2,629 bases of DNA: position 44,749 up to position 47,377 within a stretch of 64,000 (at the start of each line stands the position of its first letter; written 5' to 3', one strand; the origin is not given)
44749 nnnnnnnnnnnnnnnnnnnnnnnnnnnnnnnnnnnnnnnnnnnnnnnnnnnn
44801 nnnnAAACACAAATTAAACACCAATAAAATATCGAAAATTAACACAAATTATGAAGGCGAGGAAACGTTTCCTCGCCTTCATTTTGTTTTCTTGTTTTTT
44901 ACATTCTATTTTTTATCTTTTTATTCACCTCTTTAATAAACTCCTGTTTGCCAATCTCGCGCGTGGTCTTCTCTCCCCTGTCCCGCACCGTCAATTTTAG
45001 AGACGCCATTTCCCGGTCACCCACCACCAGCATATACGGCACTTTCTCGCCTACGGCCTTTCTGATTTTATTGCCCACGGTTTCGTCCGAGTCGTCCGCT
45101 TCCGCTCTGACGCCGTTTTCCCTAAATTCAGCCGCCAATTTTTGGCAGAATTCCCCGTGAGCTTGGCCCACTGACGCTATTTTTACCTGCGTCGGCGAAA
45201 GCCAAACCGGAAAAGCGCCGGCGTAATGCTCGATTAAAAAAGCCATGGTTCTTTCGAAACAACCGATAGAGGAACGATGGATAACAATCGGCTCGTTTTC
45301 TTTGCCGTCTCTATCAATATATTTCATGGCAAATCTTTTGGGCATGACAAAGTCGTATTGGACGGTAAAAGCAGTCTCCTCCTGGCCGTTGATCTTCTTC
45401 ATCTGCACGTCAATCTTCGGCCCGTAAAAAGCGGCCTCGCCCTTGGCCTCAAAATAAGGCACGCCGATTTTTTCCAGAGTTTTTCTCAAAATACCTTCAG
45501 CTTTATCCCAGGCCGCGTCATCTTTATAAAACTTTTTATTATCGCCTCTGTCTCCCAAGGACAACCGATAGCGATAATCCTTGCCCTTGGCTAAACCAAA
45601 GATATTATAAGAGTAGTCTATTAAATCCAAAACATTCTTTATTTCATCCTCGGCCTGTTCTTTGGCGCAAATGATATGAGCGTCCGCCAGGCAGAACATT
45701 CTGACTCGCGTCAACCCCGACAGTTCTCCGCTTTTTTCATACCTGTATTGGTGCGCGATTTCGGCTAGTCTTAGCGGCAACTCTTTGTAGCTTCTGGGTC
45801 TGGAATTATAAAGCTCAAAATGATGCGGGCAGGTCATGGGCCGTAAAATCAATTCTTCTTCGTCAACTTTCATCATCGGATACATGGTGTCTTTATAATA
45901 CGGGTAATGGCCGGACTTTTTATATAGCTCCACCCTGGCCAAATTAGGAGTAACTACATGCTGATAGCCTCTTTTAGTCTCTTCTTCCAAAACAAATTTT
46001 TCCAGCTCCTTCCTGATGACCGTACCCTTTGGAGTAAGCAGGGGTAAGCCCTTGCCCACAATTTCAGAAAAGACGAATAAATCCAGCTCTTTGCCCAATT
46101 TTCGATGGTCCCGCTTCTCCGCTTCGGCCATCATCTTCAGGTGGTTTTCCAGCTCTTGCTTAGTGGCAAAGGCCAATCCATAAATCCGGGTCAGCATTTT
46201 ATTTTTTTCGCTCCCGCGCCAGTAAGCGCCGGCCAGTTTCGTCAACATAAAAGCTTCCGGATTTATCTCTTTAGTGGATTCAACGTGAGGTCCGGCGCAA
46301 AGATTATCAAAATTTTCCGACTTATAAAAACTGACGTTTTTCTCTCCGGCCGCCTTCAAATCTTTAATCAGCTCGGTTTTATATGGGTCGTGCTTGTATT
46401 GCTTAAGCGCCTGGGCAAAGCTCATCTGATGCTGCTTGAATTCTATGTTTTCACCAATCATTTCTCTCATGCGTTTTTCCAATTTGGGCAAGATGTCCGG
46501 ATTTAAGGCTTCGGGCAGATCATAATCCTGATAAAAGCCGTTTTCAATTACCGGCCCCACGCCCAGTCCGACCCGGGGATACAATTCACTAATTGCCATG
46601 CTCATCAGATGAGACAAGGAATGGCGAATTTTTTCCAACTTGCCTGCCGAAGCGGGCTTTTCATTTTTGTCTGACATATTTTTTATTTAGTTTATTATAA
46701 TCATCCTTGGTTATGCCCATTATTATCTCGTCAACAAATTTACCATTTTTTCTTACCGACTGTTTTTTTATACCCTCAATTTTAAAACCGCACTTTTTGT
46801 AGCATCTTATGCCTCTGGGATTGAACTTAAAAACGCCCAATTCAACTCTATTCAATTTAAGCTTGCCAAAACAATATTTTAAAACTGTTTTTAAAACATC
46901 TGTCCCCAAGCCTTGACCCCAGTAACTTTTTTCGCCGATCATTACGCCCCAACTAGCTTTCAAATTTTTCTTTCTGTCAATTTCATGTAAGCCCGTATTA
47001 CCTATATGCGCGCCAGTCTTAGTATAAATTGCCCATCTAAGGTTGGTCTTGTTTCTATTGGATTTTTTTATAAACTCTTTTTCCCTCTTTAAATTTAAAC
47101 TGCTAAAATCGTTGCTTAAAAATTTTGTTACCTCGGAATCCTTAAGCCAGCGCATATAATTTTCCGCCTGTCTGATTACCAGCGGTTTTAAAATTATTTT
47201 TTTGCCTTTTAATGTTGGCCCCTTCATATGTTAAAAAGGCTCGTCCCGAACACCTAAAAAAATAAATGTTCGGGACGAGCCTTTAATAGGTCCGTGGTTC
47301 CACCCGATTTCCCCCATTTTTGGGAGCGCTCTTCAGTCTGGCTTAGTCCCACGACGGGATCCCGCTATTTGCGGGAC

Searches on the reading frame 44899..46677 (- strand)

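Call 65: search_protein_families(library=pfam, max_evalue=0.00001, proteins=[window:44899-46677:-])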
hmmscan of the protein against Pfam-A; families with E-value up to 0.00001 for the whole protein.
window:44899-46677:- (592 aa): 3 families
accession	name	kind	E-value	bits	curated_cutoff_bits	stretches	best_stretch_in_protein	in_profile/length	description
PF00587.30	tRNA-synt_2b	-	1e-35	123.9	29.3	1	272-485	7-179/179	tRNA synthetase class II core domain (G, H, P, S and T)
PF03129.25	HGTP_anticodon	-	1.2e-20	73.9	21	1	497-586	1-93/94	Anticodon binding domain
PF07973.19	tRNA_SAD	-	5.1e-11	42.8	24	1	115-166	1-44/44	Threonyl and Alanyl tRNA synthetase second additional domain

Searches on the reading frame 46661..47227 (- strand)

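Call 65: search_protein_families(library=pfam, max_evalue=0.00001, proteins=[window:46661-47227:-])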
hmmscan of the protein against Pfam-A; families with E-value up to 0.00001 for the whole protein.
window:46661-47227:- (188 aa): 4 families
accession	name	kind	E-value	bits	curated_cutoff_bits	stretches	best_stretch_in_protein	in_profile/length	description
PF13302.13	Acetyltransf_3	-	1.3e-22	81.4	25.4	1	11-149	2-138/138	Acetyltransferase (GNAT) domain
PF00583.31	Acetyltransf_1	-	2.6e-11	44.3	20.7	1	53-148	24-116/116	Acetyltransferase (GNAT) family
PF13420.13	Acetyltransf_4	-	2.6e-11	44.2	24.3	1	21-169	9-155/155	Acetyltransferase (GNAT) domain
PF13523.12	Acetyltransf_8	-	2.2e-06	27.8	27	1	87-151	76-140/145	Acetyltransferase (GNAT) domain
